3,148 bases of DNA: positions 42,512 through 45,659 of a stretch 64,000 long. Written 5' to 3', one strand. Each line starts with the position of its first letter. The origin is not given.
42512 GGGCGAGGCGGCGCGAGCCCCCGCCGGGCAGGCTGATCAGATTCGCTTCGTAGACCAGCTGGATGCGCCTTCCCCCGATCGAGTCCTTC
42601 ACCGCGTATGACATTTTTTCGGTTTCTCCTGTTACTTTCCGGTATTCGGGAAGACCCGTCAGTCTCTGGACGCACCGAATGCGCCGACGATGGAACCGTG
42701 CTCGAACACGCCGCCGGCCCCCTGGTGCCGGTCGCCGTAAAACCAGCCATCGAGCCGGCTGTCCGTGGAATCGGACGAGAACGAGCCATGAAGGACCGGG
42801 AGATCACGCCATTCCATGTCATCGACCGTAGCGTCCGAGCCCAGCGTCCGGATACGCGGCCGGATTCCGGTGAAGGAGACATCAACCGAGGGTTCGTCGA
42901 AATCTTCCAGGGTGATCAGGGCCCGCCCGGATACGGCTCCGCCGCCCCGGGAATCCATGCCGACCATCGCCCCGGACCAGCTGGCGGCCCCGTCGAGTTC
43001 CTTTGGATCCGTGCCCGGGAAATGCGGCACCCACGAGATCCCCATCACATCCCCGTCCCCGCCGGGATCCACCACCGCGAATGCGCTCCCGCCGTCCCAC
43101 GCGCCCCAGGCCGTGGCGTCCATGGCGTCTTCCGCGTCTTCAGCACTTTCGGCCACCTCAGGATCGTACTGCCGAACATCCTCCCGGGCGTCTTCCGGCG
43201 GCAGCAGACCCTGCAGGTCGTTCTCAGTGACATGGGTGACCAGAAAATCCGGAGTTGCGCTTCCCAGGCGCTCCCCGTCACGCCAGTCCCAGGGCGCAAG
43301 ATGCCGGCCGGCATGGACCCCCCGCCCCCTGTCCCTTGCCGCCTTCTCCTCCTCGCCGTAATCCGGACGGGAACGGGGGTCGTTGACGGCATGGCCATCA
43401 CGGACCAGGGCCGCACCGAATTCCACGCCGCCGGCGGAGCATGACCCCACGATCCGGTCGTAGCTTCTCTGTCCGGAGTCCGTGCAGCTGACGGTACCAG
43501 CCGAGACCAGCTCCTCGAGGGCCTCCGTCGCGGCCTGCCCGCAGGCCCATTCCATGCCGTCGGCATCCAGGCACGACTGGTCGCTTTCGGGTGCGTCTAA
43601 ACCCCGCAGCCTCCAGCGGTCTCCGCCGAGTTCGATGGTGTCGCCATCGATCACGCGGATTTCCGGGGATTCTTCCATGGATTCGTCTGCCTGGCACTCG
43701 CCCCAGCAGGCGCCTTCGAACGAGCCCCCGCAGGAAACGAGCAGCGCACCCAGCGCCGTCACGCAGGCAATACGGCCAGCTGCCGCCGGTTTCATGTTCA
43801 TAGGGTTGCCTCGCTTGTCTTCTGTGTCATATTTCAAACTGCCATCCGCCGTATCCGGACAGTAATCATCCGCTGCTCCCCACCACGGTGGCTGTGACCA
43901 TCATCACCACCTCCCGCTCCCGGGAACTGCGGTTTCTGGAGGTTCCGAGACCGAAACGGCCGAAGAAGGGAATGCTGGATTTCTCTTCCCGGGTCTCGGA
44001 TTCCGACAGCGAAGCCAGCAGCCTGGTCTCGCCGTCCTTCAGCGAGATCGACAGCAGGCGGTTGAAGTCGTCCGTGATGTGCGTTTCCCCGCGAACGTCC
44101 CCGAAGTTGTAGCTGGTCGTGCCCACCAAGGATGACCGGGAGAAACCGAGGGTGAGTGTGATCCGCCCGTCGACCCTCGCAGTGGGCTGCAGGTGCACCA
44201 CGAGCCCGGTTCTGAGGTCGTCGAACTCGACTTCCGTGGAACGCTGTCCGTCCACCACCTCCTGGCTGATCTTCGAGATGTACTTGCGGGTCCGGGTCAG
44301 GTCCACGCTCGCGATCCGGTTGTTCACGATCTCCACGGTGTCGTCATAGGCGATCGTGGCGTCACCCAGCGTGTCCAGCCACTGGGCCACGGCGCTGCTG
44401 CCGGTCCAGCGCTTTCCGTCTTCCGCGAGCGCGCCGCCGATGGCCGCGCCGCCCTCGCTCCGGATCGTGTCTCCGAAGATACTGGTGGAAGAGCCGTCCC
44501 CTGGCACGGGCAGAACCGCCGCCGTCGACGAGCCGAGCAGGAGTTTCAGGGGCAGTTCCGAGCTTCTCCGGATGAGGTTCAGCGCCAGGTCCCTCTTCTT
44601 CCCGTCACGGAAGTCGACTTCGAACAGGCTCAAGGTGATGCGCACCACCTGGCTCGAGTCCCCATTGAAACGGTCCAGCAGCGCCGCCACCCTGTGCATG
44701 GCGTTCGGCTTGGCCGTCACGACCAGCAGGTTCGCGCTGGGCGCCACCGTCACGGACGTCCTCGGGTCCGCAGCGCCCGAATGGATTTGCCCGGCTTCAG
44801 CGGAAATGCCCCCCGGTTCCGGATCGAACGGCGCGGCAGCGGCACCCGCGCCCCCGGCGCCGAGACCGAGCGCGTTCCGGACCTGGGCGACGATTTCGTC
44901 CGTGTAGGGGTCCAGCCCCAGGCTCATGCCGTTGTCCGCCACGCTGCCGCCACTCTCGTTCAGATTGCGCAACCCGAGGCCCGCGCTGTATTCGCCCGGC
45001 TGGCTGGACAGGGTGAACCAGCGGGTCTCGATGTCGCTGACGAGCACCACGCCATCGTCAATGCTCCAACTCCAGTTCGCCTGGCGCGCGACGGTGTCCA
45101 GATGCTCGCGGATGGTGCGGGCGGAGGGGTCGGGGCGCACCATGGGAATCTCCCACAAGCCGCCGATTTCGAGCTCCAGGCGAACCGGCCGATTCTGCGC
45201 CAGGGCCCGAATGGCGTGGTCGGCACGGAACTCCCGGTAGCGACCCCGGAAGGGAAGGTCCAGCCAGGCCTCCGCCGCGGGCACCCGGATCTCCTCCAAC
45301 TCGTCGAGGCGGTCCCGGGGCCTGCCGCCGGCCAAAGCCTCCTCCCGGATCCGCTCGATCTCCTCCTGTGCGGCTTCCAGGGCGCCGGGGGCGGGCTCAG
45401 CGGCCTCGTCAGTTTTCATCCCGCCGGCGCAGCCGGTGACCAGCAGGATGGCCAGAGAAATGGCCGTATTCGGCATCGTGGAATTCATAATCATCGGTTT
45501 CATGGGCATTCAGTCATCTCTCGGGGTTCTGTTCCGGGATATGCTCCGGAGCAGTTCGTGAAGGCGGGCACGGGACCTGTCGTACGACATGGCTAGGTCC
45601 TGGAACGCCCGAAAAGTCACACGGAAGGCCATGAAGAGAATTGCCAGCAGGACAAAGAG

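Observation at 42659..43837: Thermonuclease domain fused to a TbpB-like handle lipoprotein, inside the conjugative pilus operon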

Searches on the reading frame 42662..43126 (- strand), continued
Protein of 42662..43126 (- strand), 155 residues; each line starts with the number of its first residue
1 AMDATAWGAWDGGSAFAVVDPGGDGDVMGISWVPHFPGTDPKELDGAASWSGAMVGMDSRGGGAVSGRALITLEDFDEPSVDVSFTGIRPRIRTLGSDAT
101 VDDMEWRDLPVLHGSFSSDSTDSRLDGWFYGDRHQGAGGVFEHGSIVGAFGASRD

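Call 62: find_homologous_proteins(query=L092:12879-14138:+, max_evalue=0.001)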
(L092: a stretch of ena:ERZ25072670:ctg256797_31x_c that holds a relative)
Query L092:12879-14138:+ (419 aa): 120 proteins with E <= 0.001 among 8000 candidates.
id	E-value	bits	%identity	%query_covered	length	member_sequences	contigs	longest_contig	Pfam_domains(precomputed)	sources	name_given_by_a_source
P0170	1.5e-272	922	98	100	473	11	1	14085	PF14559.13,PF11059.15,PF04575.20,PF13428.13,PF12688.14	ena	-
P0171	3.6e-236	802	85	100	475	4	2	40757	PF14559.13,PF04575.20,PF13428.13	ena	-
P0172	1.6e-157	543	94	60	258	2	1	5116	PF11059.15,PF04575.20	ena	-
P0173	3.7e-148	512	60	100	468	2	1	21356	PF14559.13,PF11059.15,PF04575.20,PF13432.13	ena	-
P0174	3.9e-148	512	61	99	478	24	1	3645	PF14559.13,PF04575.20,PF13432.13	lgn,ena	-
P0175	1.8e-147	510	59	99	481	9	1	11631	PF14559.13,PF04575.20,PF13424.13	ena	-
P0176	2.5e-147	509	60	99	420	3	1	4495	PF14559.13,PF11059.15,PF04575.20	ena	-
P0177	3.4e-147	509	59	100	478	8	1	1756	PF14559.13,PF04575.20,PF13432.13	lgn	-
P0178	1.4e-145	504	58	97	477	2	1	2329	PF14559.13,PF03704.24,PF04575.20,PF12895.14,PF13432.13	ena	-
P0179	1.4e-144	500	58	100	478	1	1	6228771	PF14559.13,PF04575.20,PF13432.13,PF13174.13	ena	-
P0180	1.2e-143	497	58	100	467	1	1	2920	PF14559.13,PF11059.15,PF04575.20,PF13432.13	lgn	-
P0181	5.2e-143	495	57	100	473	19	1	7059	PF14559.13,PF04575.20,PF13424.13,PF13432.13,PF13428.13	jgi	-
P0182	1.5e-142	494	59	100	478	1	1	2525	PF14559.13,PF04575.20,PF13432.13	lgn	-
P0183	1.7e-142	493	59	100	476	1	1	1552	PF14559.13,PF04575.20,PF13432.13,PF13428.13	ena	-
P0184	3.4e-142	492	59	99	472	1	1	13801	PF14559.13,PF04575.20,PF13432.13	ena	-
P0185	7.0e-142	491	56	100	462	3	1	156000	PF14559.13,PF04575.20,PF13432.13,PF13428.13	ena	-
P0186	2.4e-141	490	58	99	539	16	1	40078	PF14559.13,PF04575.20,PF13424.13,PF13432.13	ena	-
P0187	4.4e-141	489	59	96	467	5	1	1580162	PF14559.13,PF04575.20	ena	-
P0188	7.3e-141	488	57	96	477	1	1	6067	PF14559.13,PF11059.15,PF04575.20,PF13428.13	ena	-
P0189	2.7e-140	486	58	100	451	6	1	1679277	PF14559.13,PF11059.15,PF04575.20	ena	-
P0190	5.8e-139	482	57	100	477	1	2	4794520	PF14559.13,PF04575.20,PF13428.13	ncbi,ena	-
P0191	2.4e-136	473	57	100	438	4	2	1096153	PF11059.15,PF04575.20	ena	-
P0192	5.7e-136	472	57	100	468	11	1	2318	PF14559.13,PF24575.2,PF04575.20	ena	-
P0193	2.3e-135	470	57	100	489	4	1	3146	PF14559.13,PF24575.2,PF04575.20,PF13428.13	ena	-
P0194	4.2e-135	469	55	100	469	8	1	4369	PF14559.13,PF04575.20,PF13428.13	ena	-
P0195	8.9e-135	468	58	96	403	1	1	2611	PF14559.13,PF04575.20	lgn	-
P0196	4.9e-133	462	56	100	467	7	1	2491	PF14559.13,PF04575.20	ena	-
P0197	3.0e-132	460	52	100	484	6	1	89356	PF14559.13,PF24575.2,PF11059.15,PF04575.20,PF13424.13,PF13174.13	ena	-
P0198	6.7e-131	455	54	97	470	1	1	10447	PF14559.13,PF04575.20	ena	-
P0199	6.1e-130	452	53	100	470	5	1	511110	PF14559.13,PF04575.20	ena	-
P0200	2.5e-129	450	55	100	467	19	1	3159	PF14559.13,PF04575.20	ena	-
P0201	4.0e-129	449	55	98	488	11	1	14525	PF14559.13,PF04575.20,PF13432.13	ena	-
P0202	1.0e-128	448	53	100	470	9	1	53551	PF14559.13,PF11059.15,PF04575.20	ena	-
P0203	1.0e-128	448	53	99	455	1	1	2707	PF14559.13,PF11059.15,PF04575.20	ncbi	-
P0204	3.0e-128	446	54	98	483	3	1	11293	PF14559.13,PF04575.20,PF13432.13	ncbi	-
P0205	3.3e-128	446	57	93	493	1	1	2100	PF14559.13,PF11059.15,PF04575.20,PF13432.13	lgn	-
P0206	6.1e-128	445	54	100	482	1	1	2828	PF04575.20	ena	-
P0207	6.7e-128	445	54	100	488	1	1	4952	PF14559.13,PF04575.20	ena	-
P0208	1.7e-127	444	53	100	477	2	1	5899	PF14559.13,PF04575.20,PF13428.13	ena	-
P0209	8.6e-127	442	53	100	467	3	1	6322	PF14559.13,PF11059.15,PF04575.20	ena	-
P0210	1.9e-126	441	51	100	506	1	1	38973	PF14559.13,PF11059.15,PF04575.20,PF13428.13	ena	-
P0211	4.8e-126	439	53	100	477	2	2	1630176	PF14559.13,PF11059.15,PF04575.20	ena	-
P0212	1.9e-125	437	56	88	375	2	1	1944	PF04575.20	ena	-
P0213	2.5e-125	437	51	100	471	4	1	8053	PF04575.20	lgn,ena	-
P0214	3.2e-125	437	53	98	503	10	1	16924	PF14559.13,PF11059.15,PF04575.20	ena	-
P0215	3.5e-125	436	54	94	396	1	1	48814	PF04575.20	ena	-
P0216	5.2e-125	436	52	100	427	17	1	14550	PF14559.13,PF04575.20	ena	-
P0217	7.1e-125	435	52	99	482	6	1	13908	PF14559.13,PF04575.20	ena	-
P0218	1.1e-124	435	53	100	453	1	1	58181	PF14559.13,PF04575.20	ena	-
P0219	1.4e-124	434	51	98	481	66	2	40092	PF14559.13,PF04575.20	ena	-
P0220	2.3e-124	434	52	100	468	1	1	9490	PF14559.13,PF04575.20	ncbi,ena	-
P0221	4.0e-124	433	52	100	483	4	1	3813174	PF14559.13,PF11059.15,PF04575.20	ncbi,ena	-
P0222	4.2e-124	433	52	100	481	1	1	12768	PF14559.13,PF04575.20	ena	-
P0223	4.6e-124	433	52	99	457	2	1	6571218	PF14559.13,PF04575.20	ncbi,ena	-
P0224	6.9e-124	432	54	98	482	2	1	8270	PF14559.13,PF04575.20,PF13432.13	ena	-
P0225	8.3e-124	432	52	100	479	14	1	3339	PF14559.13,PF04575.20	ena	-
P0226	9.1e-124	432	53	99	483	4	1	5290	PF14559.13,PF04575.20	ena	-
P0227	1.5e-123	431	52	100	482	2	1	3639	PF14559.13,PF04575.20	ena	-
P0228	2.6e-123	430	53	98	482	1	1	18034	PF14559.13,PF03704.24,PF04575.20,PF13432.13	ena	-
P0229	3.3e-123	430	52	99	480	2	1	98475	PF14559.13,PF04575.20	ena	-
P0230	5.4e-123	429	52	98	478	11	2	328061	PF14559.13,PF04575.20,PF13432.13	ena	-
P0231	7.5e-123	429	53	95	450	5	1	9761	PF14559.13,PF11059.15,PF04575.20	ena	-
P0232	8.4e-123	429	53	99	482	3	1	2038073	PF14559.13,PF03704.24,PF04575.20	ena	-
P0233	1.2e-122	428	53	99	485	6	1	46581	PF14559.13,PF03704.24,PF04575.20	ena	-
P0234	1.5e-122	428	52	100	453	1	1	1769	PF04575.20,PF13432.13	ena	-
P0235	1.9e-122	427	53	98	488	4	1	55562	PF14559.13,PF04575.20,PF13432.13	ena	-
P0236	2.2e-122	427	53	98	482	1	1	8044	PF04575.20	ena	-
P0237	2.7e-122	427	52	99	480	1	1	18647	PF14559.13,PF04575.20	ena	-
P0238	4.1e-122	426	52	100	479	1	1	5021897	PF14559.13,PF04575.20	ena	-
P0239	2.1e-121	424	51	100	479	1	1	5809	PF14559.13,PF04575.20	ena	-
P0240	2.4e-121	424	51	100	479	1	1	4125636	PF14559.13,PF11059.15,PF04575.20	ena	-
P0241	2.5e-121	424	50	100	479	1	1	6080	PF14559.13,PF04575.20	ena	-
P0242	3.0e-121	423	53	93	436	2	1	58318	PF14559.13,PF24575.2,PF11059.15,PF04575.20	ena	-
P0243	3.4e-121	423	52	99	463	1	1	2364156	PF14559.13,PF04575.20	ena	-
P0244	5.5e-121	423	53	98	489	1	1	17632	PF04575.20,PF13432.13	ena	-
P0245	1.1e-120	422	53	98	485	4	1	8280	PF04575.20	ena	-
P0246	1.6e-120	421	53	97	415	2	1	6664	PF14559.13,PF11059.15,PF04575.20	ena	-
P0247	3.1e-120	420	51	100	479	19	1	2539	PF14559.13,PF04575.20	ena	-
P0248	4.1e-120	420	51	99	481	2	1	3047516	PF14559.13,PF04575.20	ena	-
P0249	6.5e-120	419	53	91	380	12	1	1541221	PF04575.20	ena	-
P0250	8.9e-120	419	51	100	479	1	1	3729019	PF14559.13,PF04575.20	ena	-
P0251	9.9e-120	418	50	100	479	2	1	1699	PF14559.13,PF04575.20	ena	-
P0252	1.1e-119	418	51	100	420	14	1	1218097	PF14559.13,PF04575.20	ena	-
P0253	2.3e-119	417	49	100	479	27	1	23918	PF14559.13,PF04575.20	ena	-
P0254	2.6e-119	417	52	99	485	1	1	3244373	PF14559.13,PF04575.20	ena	-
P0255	2.8e-119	417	52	100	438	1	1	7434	PF04575.20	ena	-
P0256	5.9e-119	416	51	99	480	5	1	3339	PF14559.13,PF11059.15,PF04575.20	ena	-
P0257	7.1e-119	416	50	100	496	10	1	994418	PF14559.13,PF04575.20,PF13424.13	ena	-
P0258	1.4e-118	415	51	99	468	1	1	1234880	PF14559.13,PF11059.15,PF04575.20,PF12895.14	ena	-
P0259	1.7e-118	414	50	100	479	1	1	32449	PF14559.13,PF04575.20,PF13432.13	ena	-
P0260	2.3e-118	414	52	95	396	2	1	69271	PF04575.20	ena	-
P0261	3.4e-118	413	50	100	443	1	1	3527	PF14559.13,PF11059.15,PF04575.20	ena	-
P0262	5.7e-118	413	52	99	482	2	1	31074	PF14559.13,PF04575.20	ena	-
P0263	7.2e-118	412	52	95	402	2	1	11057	PF04575.20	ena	-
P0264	8.8e-118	412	51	100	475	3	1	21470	PF11059.15,PF04575.20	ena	-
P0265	3.0e-115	404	50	100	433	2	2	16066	PF14559.13,PF24575.2,PF04575.20,PF13432.13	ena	-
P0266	2.6e-113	397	52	98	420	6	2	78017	PF04575.20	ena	-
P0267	4.4e-113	397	51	97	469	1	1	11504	PF14559.13,PF11059.15,PF04575.20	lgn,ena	-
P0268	3.6e-112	394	50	89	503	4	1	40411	PF04575.20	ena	-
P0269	2.2e-111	391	49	100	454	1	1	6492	PF14559.13,PF04575.20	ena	-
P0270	9.1e-111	389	48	100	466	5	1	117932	PF14559.13,PF11059.15,PF04575.20,PF13432.13,PF13428.13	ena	-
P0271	8.5e-110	386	49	96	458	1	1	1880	PF14559.13,PF04575.20,PF13432.13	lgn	-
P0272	9.9e-110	385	51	96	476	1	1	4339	PF14559.13,PF04575.20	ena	-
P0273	2.9e-109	384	49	100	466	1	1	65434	PF14559.13,PF24575.2,PF04575.20,PF13432.13,PF13428.13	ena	-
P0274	1.0e-108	382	47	99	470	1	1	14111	PF04575.20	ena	-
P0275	1.4e-104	369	44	100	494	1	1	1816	PF11059.15,PF04575.20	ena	-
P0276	2.9e-104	367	48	98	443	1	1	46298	PF14559.13,PF11059.15,PF04575.20,PF13432.13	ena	-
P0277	7.7e-103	363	46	100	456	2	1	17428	PF14559.13,PF24575.2,PF11059.15,PF04575.20,PF13432.13,PF13428.13,PF13174.13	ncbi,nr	ncbi:MAG: porin family protein [Gammaproteobacteria bacterium]|nr:porin family protein [Gammaproteob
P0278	2.6e-99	351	46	98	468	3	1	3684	PF14559.13,PF04575.20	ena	-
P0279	7.2e-99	350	46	100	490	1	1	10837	PF14559.13,PF04575.20,PF13432.13,PF13428.13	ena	-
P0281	1.4e-95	339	42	100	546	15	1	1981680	PF14559.13,PF11059.15,PF04575.20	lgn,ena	-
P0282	4.7e-92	327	42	100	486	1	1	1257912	PF14559.13,PF04575.20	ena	-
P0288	2.7e-10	58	27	96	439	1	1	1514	PF14559.13,PF24575.2,PF04575.20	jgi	jgi:outer membrane protein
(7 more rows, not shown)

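Call 91: find_related_loci(query=A2, collection=metagenome_contigs, flank=10000)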
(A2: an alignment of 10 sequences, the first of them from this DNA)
Query A2 (155 aa) in metagenome_contigs; peptide patterns used: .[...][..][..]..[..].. (x = any residue, [..] = any of these).
239 stretches matched a pattern; 16 encode a relative of the query (tblastn E <= 1e-3); 16 distinct loci.
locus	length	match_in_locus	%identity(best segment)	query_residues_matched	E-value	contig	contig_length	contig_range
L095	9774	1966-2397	38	7-154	2e-26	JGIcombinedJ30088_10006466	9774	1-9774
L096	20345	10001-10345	40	38-154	5e-22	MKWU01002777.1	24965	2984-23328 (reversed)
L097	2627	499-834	43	36-155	6e-22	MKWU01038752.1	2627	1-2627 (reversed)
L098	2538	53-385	43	37-155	1e-21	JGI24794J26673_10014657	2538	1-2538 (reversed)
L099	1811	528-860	43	37-155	3e-21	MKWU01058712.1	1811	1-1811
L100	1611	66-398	41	37-155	7e-21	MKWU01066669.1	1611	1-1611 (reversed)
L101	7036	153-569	37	3-154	4e-18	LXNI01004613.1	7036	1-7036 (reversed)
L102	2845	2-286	41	54-155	6e-18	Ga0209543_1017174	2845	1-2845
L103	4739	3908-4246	38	46-154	3e-15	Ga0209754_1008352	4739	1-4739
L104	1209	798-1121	40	48-154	2e-14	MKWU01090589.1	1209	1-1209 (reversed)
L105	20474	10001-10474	33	6-155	1e-11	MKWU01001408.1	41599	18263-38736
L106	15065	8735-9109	36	33-155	2e-11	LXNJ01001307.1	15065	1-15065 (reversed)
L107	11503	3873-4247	35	33-155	9e-11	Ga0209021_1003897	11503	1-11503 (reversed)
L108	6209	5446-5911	42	7-154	3e-9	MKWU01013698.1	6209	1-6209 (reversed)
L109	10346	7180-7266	66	127-155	1e-7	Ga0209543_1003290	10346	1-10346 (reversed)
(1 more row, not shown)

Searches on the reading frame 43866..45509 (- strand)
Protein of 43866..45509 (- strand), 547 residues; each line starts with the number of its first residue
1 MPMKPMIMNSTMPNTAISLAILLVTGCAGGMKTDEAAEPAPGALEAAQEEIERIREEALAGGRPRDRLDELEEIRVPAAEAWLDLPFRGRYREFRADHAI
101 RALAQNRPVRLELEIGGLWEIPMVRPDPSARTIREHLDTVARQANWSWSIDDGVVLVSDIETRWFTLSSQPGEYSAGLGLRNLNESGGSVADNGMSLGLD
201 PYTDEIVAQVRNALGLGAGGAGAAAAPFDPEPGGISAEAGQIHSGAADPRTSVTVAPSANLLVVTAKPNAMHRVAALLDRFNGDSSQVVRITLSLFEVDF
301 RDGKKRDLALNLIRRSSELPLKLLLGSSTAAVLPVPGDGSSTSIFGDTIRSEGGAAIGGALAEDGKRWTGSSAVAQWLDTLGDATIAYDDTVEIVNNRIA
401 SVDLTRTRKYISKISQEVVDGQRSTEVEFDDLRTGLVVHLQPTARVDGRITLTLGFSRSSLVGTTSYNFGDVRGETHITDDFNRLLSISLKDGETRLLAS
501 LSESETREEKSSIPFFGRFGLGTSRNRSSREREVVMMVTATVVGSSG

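Call 7: search_protein_families(library=pfam, proteins=[window:43866-45509:-], max_evalue=0.01)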
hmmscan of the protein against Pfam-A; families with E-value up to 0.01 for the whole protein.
window:43866-45509:- (547 aa): 2 families
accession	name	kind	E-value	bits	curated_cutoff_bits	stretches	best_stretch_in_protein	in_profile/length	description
PF00263.26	Secretin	-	8.7e-12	45.4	27.5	1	378-543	2-168/169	Bacterial type II and III secretion system protein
PF03958.22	Secretin_N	-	0.00015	22.3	28.2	1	212-280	20-62/69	Bacterial type II/III secretion system short domain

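Call 72: search_protein_families(library=ncbifam, proteins=[window:43866-45509:-], max_evalue=0.001)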
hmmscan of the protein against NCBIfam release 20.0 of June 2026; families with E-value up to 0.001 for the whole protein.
window:43866-45509:- (547 aa): 4 families
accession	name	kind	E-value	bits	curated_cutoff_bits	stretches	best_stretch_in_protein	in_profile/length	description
TIGR02520.1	pilus_B_mal_scr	equivalog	1.3e-17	63.5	287.65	1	251-540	237-511/513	PilN family type IVB pilus formation outer membrane protein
TIGR02519.1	pilus_MshL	equivalog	2.7e-13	49.6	250.2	1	255-543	3-290/290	pilus (MSHA type) biogenesis protein MshL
TIGR02515.1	IV_pilus_PilQ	subfamily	5.6e-05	22.3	284.35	0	421-543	310-427/428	type IV pilus secretin PilQ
NF010083.0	PRK13568.1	equivalog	0.00066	18.6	554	1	399-543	274-417/419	DNA uptake porin HofQ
